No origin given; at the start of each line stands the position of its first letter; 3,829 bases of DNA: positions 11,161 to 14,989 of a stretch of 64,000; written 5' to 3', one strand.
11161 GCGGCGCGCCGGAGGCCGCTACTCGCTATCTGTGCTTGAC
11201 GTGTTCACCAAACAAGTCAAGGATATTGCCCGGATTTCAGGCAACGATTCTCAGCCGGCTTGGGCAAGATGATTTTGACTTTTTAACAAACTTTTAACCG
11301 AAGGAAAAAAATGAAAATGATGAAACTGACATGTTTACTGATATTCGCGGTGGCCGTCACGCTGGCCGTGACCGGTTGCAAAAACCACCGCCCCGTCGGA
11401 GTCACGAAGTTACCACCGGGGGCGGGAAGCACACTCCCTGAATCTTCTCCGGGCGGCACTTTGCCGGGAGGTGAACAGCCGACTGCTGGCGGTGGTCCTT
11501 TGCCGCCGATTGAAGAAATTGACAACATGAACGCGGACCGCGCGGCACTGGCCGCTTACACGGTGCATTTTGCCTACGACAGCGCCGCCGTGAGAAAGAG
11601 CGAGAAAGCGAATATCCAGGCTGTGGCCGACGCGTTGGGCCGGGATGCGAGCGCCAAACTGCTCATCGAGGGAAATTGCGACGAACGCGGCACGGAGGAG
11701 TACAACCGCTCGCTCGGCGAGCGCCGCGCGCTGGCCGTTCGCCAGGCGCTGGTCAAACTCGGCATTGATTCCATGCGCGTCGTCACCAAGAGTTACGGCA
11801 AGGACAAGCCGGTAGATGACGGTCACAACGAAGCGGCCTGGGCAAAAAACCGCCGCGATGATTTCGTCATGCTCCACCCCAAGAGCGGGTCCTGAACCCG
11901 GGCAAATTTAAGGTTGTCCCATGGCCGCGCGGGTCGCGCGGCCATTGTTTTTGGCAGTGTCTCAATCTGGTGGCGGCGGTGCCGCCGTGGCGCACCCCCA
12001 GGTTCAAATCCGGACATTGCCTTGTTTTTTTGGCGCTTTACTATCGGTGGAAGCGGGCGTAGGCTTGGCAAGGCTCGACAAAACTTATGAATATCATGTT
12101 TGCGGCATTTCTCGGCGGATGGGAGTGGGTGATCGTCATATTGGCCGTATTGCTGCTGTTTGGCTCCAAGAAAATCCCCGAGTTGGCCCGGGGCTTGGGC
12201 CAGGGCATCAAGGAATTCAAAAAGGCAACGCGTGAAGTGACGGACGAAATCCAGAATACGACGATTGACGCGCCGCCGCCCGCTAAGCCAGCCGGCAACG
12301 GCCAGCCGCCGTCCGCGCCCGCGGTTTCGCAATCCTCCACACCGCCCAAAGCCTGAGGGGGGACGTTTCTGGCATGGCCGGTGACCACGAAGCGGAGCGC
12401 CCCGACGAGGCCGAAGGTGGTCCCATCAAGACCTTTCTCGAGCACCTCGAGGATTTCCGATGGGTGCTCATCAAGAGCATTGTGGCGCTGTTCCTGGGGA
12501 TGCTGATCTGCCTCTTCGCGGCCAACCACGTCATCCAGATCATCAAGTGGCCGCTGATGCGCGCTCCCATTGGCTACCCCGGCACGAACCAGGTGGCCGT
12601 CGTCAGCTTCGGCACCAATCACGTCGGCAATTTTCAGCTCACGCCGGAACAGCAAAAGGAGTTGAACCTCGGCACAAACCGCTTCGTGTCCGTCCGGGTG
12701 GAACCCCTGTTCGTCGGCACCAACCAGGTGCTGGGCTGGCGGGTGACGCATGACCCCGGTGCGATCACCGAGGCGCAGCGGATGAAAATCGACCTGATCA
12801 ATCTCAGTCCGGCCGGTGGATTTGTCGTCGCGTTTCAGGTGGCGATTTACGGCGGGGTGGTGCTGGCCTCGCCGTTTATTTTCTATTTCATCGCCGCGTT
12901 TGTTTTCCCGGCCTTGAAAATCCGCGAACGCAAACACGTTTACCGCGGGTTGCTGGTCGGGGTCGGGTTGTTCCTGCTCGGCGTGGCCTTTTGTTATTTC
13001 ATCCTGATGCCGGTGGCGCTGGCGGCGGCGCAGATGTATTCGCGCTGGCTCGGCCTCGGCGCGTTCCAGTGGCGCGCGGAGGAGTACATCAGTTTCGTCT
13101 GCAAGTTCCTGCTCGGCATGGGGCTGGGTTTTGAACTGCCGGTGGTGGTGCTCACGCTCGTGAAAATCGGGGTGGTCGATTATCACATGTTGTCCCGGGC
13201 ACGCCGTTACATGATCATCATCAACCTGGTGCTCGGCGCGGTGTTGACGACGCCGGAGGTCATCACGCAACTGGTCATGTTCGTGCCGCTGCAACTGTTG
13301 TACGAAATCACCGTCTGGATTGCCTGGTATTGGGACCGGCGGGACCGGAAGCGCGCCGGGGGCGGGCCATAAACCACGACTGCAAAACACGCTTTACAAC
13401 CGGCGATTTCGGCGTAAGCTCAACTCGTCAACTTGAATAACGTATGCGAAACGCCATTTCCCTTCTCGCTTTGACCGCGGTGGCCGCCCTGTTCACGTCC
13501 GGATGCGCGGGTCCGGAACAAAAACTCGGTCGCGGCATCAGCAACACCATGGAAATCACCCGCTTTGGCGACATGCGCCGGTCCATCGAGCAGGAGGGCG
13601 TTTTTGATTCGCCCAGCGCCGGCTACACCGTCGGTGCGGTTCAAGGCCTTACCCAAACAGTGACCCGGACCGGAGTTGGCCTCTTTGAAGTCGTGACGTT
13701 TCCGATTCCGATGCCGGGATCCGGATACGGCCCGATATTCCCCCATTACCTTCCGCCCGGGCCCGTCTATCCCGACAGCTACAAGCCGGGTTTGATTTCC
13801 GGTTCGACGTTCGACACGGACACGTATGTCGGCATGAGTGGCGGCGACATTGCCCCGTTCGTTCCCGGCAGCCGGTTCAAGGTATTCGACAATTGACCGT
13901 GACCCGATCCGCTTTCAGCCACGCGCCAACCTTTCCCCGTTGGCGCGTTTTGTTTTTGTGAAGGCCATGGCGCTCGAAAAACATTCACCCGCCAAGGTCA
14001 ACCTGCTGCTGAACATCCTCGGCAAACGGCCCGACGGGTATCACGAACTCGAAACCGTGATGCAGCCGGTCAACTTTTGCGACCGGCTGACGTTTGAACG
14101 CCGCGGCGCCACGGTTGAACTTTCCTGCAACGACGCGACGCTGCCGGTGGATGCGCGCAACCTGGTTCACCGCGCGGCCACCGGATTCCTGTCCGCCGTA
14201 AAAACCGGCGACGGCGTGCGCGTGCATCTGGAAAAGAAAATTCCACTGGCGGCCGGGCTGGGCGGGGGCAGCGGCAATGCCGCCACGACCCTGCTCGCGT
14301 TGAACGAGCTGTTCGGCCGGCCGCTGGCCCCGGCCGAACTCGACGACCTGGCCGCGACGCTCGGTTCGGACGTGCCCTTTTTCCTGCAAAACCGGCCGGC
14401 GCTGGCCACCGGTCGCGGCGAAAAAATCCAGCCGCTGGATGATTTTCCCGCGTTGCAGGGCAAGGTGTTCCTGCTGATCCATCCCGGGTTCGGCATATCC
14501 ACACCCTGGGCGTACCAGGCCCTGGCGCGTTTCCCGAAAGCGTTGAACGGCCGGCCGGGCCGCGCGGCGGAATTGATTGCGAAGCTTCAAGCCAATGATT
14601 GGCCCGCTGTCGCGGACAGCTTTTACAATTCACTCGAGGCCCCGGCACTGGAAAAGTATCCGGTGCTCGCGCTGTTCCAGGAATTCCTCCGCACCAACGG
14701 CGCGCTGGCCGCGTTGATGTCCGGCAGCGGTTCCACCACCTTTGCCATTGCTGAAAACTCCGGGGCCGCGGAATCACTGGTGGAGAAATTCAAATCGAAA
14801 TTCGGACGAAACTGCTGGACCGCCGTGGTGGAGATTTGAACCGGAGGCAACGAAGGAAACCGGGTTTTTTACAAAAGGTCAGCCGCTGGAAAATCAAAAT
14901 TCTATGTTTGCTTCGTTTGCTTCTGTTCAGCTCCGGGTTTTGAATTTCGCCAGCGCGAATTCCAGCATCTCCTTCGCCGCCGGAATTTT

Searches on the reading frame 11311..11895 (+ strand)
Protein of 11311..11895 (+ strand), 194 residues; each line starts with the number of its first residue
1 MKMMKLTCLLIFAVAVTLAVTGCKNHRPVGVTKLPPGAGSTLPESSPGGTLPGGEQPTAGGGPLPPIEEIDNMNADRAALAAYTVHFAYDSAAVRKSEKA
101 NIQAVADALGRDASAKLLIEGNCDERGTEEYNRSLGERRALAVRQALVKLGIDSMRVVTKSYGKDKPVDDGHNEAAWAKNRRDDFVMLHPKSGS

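Call 80: search_protein_families(library=pfam, proteins=[window:11311-11895:+], max_evalue=0.0001)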
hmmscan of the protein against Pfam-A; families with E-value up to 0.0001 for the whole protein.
window:11311-11895:+ (194 aa): 1 family
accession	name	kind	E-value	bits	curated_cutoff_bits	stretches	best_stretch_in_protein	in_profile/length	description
PF00691.25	OmpA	-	4e-18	66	27.2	1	87-181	2-98/98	OmpA family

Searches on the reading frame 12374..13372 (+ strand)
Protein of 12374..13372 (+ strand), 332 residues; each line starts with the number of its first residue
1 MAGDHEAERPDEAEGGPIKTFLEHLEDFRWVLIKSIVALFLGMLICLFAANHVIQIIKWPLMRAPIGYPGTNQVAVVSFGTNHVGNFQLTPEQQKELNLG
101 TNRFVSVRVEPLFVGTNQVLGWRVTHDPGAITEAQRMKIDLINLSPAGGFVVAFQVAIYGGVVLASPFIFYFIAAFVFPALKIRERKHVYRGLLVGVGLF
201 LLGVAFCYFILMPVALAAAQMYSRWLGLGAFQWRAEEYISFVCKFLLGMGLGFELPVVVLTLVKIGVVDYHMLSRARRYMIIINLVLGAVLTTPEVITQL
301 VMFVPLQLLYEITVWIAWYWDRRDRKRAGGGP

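Call 80: search_protein_families(library=pfam, proteins=[window:12374-13372:+], max_evalue=0.0001)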
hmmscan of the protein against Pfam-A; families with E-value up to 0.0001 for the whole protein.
window:12374-13372:+ (332 aa): 1 family
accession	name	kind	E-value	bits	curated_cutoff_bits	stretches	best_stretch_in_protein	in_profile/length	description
PF00902.23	TatC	-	9.4e-55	186.1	25.1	1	23-305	1-208/208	Sec-independent protein translocase protein (TatC)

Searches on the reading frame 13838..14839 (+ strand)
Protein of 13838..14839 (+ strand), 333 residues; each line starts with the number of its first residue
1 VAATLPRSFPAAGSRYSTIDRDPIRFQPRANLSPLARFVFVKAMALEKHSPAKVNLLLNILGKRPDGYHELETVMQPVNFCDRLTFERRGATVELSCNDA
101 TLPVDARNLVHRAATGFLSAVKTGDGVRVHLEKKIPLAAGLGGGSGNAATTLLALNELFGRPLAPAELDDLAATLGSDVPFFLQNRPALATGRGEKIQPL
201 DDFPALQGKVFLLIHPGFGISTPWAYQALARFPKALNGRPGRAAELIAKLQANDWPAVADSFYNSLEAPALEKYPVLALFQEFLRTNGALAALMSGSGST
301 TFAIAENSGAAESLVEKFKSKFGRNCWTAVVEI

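Call 80: search_protein_families(library=pfam, proteins=[window:13838-14839:+], max_evalue=0.0001)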
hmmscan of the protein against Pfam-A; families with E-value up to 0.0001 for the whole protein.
window:13838-14839:+ (333 aa): 2 families
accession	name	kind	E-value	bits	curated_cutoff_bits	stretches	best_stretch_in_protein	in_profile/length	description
PF00288.32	GHMP_kinases_N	-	1.2e-15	57.9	22.3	1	108-183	1-84/87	GHMP kinases N terminal domain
PF08544.19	GHMP_kinases_C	-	1.8e-11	44.7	21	1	247-322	2-83/85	GHMP kinases C terminal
